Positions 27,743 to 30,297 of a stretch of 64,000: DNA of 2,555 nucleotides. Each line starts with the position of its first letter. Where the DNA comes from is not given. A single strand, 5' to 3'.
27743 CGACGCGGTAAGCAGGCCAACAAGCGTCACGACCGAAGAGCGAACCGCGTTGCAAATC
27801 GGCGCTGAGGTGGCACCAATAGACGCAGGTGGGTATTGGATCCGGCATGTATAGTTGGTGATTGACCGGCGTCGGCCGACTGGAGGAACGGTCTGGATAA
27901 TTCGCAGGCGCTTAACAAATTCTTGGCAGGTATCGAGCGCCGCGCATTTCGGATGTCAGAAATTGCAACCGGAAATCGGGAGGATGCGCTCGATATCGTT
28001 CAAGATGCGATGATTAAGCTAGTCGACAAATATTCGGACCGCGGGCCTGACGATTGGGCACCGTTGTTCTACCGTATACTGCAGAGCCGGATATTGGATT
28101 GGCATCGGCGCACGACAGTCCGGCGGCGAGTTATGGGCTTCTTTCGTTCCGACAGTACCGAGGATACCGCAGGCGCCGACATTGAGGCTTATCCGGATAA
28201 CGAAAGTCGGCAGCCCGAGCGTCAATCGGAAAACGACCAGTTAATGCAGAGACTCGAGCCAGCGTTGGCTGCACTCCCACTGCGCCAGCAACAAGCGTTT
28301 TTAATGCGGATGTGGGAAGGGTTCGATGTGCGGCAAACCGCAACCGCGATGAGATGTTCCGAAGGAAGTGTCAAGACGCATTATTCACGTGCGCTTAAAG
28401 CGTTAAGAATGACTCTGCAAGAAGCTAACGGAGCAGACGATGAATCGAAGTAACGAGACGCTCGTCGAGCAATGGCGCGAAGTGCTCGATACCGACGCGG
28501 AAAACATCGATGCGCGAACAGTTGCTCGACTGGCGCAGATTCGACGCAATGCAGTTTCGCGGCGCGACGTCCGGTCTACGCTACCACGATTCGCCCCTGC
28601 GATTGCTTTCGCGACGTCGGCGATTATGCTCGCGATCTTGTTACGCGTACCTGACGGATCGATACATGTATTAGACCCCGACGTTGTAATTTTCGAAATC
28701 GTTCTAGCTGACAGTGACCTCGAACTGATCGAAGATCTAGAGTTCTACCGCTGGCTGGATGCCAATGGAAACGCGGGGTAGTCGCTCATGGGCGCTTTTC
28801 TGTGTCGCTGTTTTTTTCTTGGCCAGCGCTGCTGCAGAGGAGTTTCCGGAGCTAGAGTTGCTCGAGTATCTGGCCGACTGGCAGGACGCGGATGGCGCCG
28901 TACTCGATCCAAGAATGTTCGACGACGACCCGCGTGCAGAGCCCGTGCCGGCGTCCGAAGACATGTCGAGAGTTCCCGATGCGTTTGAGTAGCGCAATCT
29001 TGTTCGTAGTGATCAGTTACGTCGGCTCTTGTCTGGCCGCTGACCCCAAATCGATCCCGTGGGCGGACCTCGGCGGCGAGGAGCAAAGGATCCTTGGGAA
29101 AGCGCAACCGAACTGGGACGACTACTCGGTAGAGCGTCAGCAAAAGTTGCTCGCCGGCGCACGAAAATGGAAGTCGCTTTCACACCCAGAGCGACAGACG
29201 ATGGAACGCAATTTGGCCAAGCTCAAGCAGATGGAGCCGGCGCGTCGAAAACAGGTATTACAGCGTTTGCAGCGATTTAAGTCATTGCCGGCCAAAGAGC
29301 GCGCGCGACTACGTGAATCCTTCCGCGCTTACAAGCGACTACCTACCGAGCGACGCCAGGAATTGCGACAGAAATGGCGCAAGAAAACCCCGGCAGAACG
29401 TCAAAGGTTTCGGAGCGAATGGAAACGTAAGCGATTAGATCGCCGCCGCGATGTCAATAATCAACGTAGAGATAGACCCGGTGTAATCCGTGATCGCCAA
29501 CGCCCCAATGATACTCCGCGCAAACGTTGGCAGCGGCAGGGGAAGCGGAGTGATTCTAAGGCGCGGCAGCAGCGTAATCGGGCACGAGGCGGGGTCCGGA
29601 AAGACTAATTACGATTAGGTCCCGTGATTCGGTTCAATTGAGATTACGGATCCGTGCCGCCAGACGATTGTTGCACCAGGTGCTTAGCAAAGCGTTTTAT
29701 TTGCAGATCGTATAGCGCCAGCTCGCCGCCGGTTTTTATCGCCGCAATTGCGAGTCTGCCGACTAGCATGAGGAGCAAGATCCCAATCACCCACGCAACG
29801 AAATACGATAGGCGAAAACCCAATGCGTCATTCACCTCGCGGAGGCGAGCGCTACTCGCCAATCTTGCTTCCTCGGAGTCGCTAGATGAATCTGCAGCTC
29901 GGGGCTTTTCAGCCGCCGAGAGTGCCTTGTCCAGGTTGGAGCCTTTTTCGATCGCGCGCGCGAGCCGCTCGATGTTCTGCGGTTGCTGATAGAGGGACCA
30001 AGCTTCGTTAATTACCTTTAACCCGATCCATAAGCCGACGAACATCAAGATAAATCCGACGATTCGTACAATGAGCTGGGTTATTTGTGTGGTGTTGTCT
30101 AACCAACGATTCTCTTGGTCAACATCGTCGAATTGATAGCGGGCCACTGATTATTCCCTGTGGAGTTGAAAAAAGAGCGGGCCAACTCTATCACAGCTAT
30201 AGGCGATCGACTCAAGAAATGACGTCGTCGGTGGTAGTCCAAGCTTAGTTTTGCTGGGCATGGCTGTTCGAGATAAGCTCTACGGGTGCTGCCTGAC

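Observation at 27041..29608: Self-contained five-gene ECF sigma cassette headed by a repeat protein under an ECF-type promoter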

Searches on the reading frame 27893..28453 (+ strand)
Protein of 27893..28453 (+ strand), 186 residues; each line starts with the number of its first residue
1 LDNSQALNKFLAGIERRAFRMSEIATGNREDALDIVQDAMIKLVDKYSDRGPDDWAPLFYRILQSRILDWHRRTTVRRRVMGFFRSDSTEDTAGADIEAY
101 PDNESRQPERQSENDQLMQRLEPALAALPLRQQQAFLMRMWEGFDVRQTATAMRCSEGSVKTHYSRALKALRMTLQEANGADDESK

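Call 3: search_protein_families(library=pfam, proteins=[window:27893-28453:+], max_evalue=0.1)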
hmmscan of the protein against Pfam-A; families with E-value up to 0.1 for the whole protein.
window:27893-28453:+ (186 aa): 6 families
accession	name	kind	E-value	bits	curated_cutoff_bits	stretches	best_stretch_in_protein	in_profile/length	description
PF08281.18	Sigma70_r4_2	-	2.9e-15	56.1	25.7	1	120-171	3-54/54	Sigma-70, region 4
PF04545.22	Sigma70_r4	-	6.8e-08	32.3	24.1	1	124-172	1-49/50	Sigma-70, region 4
PF04542.20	Sigma70_r2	-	2.7e-06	27.5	24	1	14-74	9-68/71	Sigma-70 region 2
PF07638.17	Sigma70_ECF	-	5.6e-05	23.5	21.1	1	21-165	38-173/185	ECF sigma factor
PF22233.2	PhyR_sigma-like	-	9.7e-05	22.5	27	1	125-168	1-44/50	Response regulator PhyR, sigma-like domain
PF00196.25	GerE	-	0.0013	18.8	23.5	1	135-172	9-46/57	Bacterial regulatory proteins, luxR family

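Call 4: search_protein_families(library=ncbifam, proteins=[window:27893-28453:+], max_evalue=0.1)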
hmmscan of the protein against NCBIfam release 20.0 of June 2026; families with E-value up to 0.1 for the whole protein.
window:27893-28453:+ (186 aa): 83 families (the best 25 are shown)
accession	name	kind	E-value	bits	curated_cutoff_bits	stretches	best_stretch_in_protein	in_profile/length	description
NF006550.0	PRK09047.1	equivalog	3.4e-70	235.5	173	1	3-178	10-190/194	RNA polymerase sigma factor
TIGR02937.1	sigma70-ECF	superfamily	1.7e-23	83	42.9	1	6-172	2-162/165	sigma-70 family RNA polymerase sigma factor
TIGR02985.1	Sig70_bacteroi1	subfamily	2.4e-19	70.1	126.4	1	15-175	11-162/162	RNA polymerase sigma-70 factor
NF058625.1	sigma_PG0214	equivalog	9.4e-19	67.7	130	1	12-179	11-165/170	GFO_1088 family ECF-type sigma factor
TIGR02983.1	SigE-fam_strep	subfamily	1e-18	67.8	141.55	1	4-177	5-160/162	SigE family RNA polymerase sigma factor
NF009166.1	PRK12513.1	equivalog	1.1e-16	61.1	206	1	15-178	32-189/193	RNA polymerase sigma factor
NF008888.0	PRK11922.1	equivalog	5.8e-15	55.5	204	1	3-177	28-198/231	RNA polymerase sigma factor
NF009179.0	PRK12527.1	equivalog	1.3e-14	54.5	162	1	26-177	16-155/159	RNA polymerase sigma factor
TIGR02984.1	Sig-70_plancto1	subfamily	2.9e-14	53.1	183.75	1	28-175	34-188/189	RNA polymerase sigma-70 factor, Planctomycetaceae-specific subfamily 1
NF053879.1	RNAPolSigSigVBac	equivalog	1.9e-12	47.1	190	1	9-178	8-158/160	RNA polymerase sigma factor SigV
NF007225.0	PRK09643.1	equivalog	2.5e-12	46.9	190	1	4-181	26-188/204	RNA polymerase sigma factor SigM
NF007217.0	PRK09639.1-1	equivalog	4.2e-12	46.2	239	1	28-175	26-165/194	RNA polymerase sigma factor SigX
NF007230.0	PRK09648.1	subfamily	4.2e-11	43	209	1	14-178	35-192/195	RNA polymerase sigma factor ShbA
NF009176.0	PRK12524.1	equivalog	7.7e-11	42.1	264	1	5-176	26-185/196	RNA polymerase sigma factor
TIGR02954.1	Sig70_famx3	hypoth_equivalog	8.2e-11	41.9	188.5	1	107-177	100-169/170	RNA polymerase sigma-70 factor, TIGR02954 family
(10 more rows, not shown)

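Call 6: find_related_loci(query=window:27893-28453:+, collection=genome_contigs, flank=4000)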
Query window:27893-28453:+ (186 aa) in genome_contigs; peptide patterns used: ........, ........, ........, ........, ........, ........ (x = any residue, [..] = any of these).
600 stretches matched a pattern (row limit reached: there are more); 579 encode a relative of the query (tblastn E <= 1e-3); the best 80 are kept; 80 distinct loci.
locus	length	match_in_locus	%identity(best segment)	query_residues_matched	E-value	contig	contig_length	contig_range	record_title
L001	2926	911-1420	59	7-177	9e-64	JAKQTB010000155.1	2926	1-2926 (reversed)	MAG: Pseudomonadota bacterium isolate USMO_metabat.97 k141_785621, whole genome shotgun sequence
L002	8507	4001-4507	56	5-175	3e-56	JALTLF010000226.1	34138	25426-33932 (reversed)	MAG: Chromatiales bacterium isolate S139_maxbin2_scaf2bin.311 S139_NODE_769_length_34138_cov_56.676369, whole genome sho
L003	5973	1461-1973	53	7-179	5e-55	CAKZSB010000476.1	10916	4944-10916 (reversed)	MAG: uncultured Granulosicoccaceae bacterium isolate L1_Bin_METABAT__155_1 genome assembly, contig: c_000000708973, whol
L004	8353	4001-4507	54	5-175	1e-54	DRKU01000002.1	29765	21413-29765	MAG TPA_asm: Gammaproteobacteria bacterium isolate HyVt-448 HyVt-448_k145_1006526, whole genome shotgun sequence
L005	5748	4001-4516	53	1-172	6e-54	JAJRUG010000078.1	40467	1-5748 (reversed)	MAG: Gammaproteobacteria bacterium isolate Dive96_bin10.163 k141_2200052, whole genome shotgun sequence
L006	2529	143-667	52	1-176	6e-54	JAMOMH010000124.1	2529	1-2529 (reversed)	MAG: Sedimenticola sp. isolate 4281-140_maxbin2_scaf2bin.136 4281-140_scaffold_24715_c1, whole genome shotgun sequence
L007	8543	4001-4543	49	2-177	1e-52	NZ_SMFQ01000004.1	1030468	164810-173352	Cocleimonas flava strain DSM 24830 Ga0310460_103, whole genome shotgun sequence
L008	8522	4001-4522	52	1-175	1e-52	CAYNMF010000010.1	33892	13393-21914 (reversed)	MAG TPA_asm: uncultured Chromatiaceae bacterium isolate binchicken_co275_512 genome assembly, contig: NODE_1347_length_3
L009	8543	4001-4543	49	2-177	3e-52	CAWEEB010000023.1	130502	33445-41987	MAG: uncultured Gammaproteobacteria bacterium isolate MFD03551.bin.2.100 genome assembly, contig: contig_19987, whole ge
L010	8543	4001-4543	51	2-177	5e-52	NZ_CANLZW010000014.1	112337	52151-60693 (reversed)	Uncultured Cocleimonas sp. isolate 4-1410.fasta NODE_14, whole genome shotgun sequence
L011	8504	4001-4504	52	6-175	9e-52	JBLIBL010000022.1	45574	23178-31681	MAG: Polaribacter sp. isolate 3300053770_29 Ga0535642_0000266, whole genome shotgun sequence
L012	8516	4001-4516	53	7-177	1e-51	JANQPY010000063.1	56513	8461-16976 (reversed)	MAG: Gammaproteobacteria bacterium isolate IP29b_bin.181 k99_2219331, whole genome shotgun sequence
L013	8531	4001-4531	50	1-177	2e-51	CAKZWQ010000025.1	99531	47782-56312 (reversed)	MAG: uncultured Gammaproteobacteria bacterium isolate N2_Bin_METABAT__143_1 genome assembly, contig: c_000000041044, who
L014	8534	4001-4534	52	1-177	2e-51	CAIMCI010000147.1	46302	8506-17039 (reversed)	MAG: uncultured proteobacterium isolate Kiruna_bin-03797 genome assembly, contig: bin-03797:147/421, whole genome shotgu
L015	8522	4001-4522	52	1-175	8e-51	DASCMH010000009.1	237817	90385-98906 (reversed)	MAG TPA_asm: Gammaproteobacteria bacterium isolate Fu_MAG_100 c_000000332504, whole genome shotgun sequence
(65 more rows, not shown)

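Call 39: search_solved_structures(query=window:27893-28453:+, max_evalue=0.00001)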
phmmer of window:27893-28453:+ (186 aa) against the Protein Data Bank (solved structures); distinct sequences matched with E-value up to 0.00001: 3.
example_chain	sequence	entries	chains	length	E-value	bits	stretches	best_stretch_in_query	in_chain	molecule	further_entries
6in7_B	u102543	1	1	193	5.1e-06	29.6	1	29-176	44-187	RNA polymerase sigma-H factor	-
8z6g_B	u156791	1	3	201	5.4e-06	29.6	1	29-176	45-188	RNA polymerase sigma factor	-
6dv9_F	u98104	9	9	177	6.9e-06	29.2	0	26-178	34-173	ECF RNA polymerase sigma factor SigL | RNA polymerase sigma factor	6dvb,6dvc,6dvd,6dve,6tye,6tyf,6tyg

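Call 69: find_homologous_proteins(query=window:27893-28453:+, max_evalue=1e-20)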
Query window:27893-28453:+ (186 aa): 7890 proteins with E <= 1e-20 among 8000 candidates; the best 120 are listed.
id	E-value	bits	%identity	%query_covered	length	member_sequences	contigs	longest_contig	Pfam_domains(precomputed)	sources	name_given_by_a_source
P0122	4.8e-104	363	100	89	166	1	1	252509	PF04545.23,PF04542.21,PF08281.19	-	-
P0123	3.5e-83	296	81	89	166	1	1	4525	PF04545.23,PF08281.19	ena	-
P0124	1.3e-82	294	77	95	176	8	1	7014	PF07638.18,PF04545.23,PF04542.21,PF08281.19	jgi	-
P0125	1.8e-81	290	81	89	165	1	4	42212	PF07638.18,PF04545.23,PF08281.19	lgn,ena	-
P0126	2.2e-72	260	73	89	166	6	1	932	PF04545.23,PF08281.19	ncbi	-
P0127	7.3e-71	255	71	89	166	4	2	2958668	PF04545.23,PF08281.19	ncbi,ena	-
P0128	2.5e-69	250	69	94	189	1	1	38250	PF04545.23,PF04542.21,PF08281.19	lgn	-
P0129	3.6e-68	247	72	87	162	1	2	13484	PF07638.18,PF04545.23,PF04542.21,PF08281.19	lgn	-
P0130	2.5e-65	237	60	97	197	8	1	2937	PF04545.23,PF08281.19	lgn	-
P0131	6.1e-65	236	89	66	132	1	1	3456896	-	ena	-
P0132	6.7e-65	236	60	99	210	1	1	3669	PF04545.23,PF08281.19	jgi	jgi:RNA polymerase sigma-70 factor (ECF subfamily)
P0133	1.2e-64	235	66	88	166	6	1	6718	PF07638.18,PF04545.23,PF08281.19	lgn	-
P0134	8.9e-62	226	63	87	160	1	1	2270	PF07638.18,PF04545.23,PF04542.21,PF08281.19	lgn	-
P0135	1.5e-60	222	60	95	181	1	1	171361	PF22233.3,PF04545.23,PF08281.19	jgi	jgi:RNA polymerase sigma-70 factor (ECF subfamily)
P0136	1.8e-60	222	61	95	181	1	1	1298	PF07638.18,PF00196.26,PF04545.23,PF08281.19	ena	-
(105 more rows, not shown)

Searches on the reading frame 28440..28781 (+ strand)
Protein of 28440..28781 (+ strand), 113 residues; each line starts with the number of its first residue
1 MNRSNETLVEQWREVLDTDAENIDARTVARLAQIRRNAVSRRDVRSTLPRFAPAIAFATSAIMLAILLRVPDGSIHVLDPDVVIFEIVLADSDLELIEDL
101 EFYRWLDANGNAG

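Call 3: search_protein_families(library=pfam, proteins=[window:28440-28781:+], max_evalue=0.1)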
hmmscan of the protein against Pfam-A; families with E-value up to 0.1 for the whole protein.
window:28440-28781:+ (113 aa): 1 family
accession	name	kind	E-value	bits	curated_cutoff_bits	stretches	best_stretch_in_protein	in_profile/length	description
PF12279.13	DUF3619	-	0.00027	21.8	22.2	1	7-60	4-57/130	Protein of unknown function (DUF3619)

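Call 4: search_protein_families(library=ncbifam, proteins=[window:28440-28781:+], max_evalue=0.1)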
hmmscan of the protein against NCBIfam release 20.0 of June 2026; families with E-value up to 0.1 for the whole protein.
window:28440-28781:+ (113 aa): 0 families

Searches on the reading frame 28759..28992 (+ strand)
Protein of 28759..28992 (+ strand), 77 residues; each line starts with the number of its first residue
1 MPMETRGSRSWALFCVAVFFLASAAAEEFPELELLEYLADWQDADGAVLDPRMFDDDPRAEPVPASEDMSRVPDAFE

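Call 3: search_protein_families(library=pfam, proteins=[window:28759-28992:+], max_evalue=0.1)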
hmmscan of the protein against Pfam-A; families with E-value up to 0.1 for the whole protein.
window:28759-28992:+ (77 aa): 0 families

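Call 4: search_protein_families(library=ncbifam, proteins=[window:28759-28992:+], max_evalue=0.1)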
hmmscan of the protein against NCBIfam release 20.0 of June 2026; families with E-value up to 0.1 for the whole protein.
window:28759-28992:+ (77 aa): 0 families

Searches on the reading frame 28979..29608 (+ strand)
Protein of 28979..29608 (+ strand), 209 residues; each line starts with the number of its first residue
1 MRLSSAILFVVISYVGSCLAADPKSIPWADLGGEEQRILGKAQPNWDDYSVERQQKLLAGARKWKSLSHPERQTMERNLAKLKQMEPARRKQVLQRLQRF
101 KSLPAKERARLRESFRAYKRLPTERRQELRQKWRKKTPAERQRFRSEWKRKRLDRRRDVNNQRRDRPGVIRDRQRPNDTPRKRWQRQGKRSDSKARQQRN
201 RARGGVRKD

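Call 3: search_protein_families(library=pfam, proteins=[window:28979-29608:+], max_evalue=0.1)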
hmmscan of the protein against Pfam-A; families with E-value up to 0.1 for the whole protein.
window:28979-29608:+ (209 aa): 1 family
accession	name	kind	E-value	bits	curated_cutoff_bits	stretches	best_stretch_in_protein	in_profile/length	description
PF11304.13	DUF3106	-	1.4e-21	77.3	24.3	1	28-130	1-103/104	Protein of unknown function (DUF3106)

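Call 4: search_protein_families(library=ncbifam, proteins=[window:28979-29608:+], max_evalue=0.1)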
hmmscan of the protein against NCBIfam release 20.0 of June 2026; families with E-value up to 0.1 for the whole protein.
window:28979-29608:+ (209 aa): 0 families

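Call 37: search_solved_structures(query=window:28979-29608:+, max_evalue=1)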
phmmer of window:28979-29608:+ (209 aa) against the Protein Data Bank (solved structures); distinct sequences matched with E-value up to 1: 2.
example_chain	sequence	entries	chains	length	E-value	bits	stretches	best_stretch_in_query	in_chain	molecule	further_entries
1ois_A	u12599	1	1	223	0.038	17.1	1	117-176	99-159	DNA TOPOISOMERASE I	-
3f31_A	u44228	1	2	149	0.085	16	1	88-134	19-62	Spectrin alpha chain, brain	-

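Call 58: find_homologous_proteins(query=window:28979-29608:+, max_evalue=0.00001)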
Query window:28979-29608:+ (209 aa): 1 proteins with E <= 0.00001 among 165 candidates.
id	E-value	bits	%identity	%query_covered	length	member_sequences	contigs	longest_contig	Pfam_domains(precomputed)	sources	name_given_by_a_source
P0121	3.1e-80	287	69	97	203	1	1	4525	PF11304.14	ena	-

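Call 65: predict_structure(alignment_id=A4)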
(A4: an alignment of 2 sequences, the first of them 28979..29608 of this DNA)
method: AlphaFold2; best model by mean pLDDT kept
length: 209 residues; sequences in the alignment: 2
mean_pLDDT: 64.5   pTM: 0.41
mean pLDDT of the five models: 64.5, 61.5, 60.4, 60.2, 55.4
residues with pLDDT >= 90: 0; 70-90: 118; 50-70: 28; < 50: 63
segments of 3 or more residues with pLDDT < 50: 1-22, 166-189, 194-198, 200-209
pLDDT, mean of each block of 10 residues (from residue 1): 31 34 72 82 82 78 79 76 80 75 74 74 80 77 70 63 49 41 47 48 42
secondary structure, 60 per line:
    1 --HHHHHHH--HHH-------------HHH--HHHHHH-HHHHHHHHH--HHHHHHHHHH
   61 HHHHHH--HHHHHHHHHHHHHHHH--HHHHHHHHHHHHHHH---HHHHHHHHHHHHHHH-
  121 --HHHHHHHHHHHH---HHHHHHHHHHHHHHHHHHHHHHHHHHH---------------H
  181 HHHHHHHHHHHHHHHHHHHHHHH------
elements in order: H3-9 H33-38 H40-48 H51-66 H69-84 H87-101 H105-119 H123-134 H138-164 H180-203

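Call 68: fold_search(model_id=the predicted structure, library=pdb)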
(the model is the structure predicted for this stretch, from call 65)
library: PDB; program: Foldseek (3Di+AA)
matches with E <= 10: 4; with E <= 0.001: 0
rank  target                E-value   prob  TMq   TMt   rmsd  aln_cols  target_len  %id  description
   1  4cxf_A                6.1e+00  0.04  0.12  0.15  10.8        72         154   19  Structure of CnrH in complex with the cytosolic domain of CnrY (released 2014-04-30)
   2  4rwr_A                7.6e+00  0.01  0.09  0.08  12.9        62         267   16  2.1 Angstrom Crystal Structure of Stage II Sporulation Protein D from Bacillus anthracis (released 2014-12-17)
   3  9gy4_E                9.1e+00  0.02  0.13  0.05  17.1       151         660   16  60S ribosomal subunit in complex with E3-UFM1 ligase and RQC machinery components NEMF and LTN1 (Composite map) (released 2025-05-14)
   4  8ss1_A                9.6e+00  0.03  0.15  0.27  11.1        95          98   12  Structure of a bacterial death-like domain from Azospirillum sp. (released 2023-06-07)

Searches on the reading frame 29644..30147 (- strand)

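Call 3: search_protein_families(library=pfam, proteins=[window:29644-30147:-], max_evalue=0.1)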
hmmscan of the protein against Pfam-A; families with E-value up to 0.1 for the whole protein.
window:29644-30147:- (167 aa): 6 families
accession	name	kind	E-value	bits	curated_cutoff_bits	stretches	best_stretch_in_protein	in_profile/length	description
PF18895.5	T4SS_pilin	-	0.0013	19.2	26.6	1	15-46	4-36/71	Type IV secretion system pilin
PF23933.1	DUF7269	-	0.0021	18.6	29.1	1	20-105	22-97/162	Family of unknown function (DUF7269)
PF07219.19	HemY_N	-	0.0062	17.1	31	1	18-90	9-81/107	HemY protein N-terminus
PF07787.17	TMEM43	-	0.0068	16.2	23.3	1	18-53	179-214/250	Transmembrane protein 43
PF11239.13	DUF3040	-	0.044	14.5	24.7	0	24-40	67-83/84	Protein of unknown function (DUF3040)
PF10710.14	DUF2512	-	0.09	12.9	26.5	0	111-159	66-114/136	Protein of unknown function (DUF2512)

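Call 4: search_protein_families(library=ncbifam, proteins=[window:29644-30147:-], max_evalue=0.1)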
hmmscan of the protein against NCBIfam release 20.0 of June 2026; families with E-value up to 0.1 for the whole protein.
window:29644-30147:- (167 aa): 3 families
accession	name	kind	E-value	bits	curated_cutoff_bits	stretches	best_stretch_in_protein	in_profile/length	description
NF058603.1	SCO2097_fam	equivalog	0.0046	17.3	110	1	22-58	62-98/129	SCO2097 family morphological protein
NF045849.1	ICE_MMCAP2_0565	equivalog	0.038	13.7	40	0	20-48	14-42/80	Mbov_0395 family pilin-like conjugal transfer protein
NF040576.1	T2SS_GspM_XpsM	equivalog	0.067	12.9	60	1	25-107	8-90/180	type II secretion system protein GspM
